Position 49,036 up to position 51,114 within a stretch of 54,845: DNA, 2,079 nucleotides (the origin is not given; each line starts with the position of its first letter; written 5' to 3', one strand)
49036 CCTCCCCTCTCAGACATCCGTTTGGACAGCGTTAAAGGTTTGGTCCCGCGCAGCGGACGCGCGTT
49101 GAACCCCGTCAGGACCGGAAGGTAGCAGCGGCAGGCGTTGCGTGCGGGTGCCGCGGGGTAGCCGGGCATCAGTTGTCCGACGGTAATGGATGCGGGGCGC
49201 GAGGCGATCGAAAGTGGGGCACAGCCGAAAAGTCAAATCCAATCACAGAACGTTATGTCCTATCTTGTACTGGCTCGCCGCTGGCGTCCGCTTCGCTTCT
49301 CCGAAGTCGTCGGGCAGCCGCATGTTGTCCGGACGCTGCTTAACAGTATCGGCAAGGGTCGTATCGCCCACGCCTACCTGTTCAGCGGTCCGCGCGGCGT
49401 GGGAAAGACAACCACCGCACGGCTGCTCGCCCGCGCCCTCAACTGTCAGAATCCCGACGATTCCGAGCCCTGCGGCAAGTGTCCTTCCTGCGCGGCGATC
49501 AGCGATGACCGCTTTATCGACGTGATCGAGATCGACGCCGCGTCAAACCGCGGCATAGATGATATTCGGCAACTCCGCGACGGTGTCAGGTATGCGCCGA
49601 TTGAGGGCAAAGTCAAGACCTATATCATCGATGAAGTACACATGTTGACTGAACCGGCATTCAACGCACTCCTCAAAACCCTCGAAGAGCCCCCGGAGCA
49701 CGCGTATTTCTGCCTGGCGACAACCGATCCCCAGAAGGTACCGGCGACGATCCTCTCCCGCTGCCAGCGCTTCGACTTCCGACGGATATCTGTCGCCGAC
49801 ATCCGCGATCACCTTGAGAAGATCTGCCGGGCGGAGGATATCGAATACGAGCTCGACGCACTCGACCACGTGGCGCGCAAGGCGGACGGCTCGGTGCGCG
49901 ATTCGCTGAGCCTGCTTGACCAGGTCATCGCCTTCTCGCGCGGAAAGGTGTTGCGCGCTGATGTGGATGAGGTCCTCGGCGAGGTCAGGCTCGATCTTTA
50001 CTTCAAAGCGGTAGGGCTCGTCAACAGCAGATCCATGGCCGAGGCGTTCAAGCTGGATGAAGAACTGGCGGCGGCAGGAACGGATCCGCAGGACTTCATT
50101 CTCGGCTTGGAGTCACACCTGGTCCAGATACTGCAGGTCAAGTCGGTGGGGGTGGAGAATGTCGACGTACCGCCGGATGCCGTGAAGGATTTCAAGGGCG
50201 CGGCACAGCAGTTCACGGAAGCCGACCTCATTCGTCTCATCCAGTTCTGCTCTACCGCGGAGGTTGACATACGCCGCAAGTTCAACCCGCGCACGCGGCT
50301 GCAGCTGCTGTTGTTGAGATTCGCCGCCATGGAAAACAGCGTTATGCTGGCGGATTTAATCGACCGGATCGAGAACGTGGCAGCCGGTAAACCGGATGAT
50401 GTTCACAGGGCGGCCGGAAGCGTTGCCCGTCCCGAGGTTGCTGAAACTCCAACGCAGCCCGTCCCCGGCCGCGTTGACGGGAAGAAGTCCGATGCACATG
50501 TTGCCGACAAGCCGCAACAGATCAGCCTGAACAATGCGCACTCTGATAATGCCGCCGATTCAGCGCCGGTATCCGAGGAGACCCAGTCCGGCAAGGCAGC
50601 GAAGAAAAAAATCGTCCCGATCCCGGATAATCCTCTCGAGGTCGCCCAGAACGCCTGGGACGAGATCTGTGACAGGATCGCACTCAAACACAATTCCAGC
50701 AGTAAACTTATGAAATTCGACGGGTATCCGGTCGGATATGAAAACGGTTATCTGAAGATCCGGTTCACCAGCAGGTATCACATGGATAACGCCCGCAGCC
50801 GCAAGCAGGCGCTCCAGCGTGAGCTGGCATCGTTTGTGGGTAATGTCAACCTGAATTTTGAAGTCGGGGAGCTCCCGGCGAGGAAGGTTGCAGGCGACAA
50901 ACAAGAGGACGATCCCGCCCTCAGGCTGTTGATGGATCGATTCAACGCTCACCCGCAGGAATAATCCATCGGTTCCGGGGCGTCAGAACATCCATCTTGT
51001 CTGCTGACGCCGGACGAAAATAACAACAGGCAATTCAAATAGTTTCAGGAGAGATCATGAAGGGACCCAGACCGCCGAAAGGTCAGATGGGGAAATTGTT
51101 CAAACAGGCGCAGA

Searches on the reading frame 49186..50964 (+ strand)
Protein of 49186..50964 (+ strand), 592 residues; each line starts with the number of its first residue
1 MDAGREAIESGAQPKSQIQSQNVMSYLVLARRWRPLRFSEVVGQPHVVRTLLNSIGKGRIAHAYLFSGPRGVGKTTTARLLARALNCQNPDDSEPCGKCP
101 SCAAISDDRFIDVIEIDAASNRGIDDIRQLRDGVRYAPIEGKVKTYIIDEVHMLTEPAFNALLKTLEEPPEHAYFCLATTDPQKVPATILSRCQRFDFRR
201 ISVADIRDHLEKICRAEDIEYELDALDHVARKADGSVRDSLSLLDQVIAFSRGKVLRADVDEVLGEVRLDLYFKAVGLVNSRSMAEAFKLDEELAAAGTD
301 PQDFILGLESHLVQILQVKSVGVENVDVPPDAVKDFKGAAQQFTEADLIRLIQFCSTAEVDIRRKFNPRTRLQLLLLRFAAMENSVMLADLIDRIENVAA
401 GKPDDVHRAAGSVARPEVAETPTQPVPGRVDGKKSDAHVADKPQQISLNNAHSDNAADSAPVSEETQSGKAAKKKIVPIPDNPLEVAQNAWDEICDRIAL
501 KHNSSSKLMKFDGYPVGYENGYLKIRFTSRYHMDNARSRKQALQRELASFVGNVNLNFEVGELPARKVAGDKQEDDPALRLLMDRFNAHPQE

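Call 82: search_protein_families(library=pfam, proteins=[window:49186-50964:+], max_evalue=0.0001)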
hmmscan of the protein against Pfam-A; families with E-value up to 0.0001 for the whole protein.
window:49186-50964:+ (592 aa): 6 families
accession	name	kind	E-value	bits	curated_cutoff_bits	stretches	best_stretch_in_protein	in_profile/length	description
PF13177.12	DNA_pol3_delta2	-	1.9e-47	161.6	27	1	43-201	1-160/161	DNA polymerase III, delta subunit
PF22608.2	DNAX_ATPase_lid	-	2e-18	66.4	27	1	206-253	2-49/49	DNA polymerase III clamp loader subunit, ATPase lid domain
PF00004.35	AAA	-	1e-10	42.6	21.2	1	65-197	2-124/131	ATPase family associated with various cellular activities (AAA)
PF12169.13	DNA_pol3_gamma3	-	1.5e-09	38.2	24.4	1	256-386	2-134/143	DNA polymerase III subunits gamma and tau domain III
PF13401.12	AAA_22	-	7.1e-06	26.8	27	1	65-167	9-109/130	AAA domain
PF07728.20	AAA_5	-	6.6e-05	23.4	22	0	65-168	3-92/139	AAA domain (dynein-related subfamily)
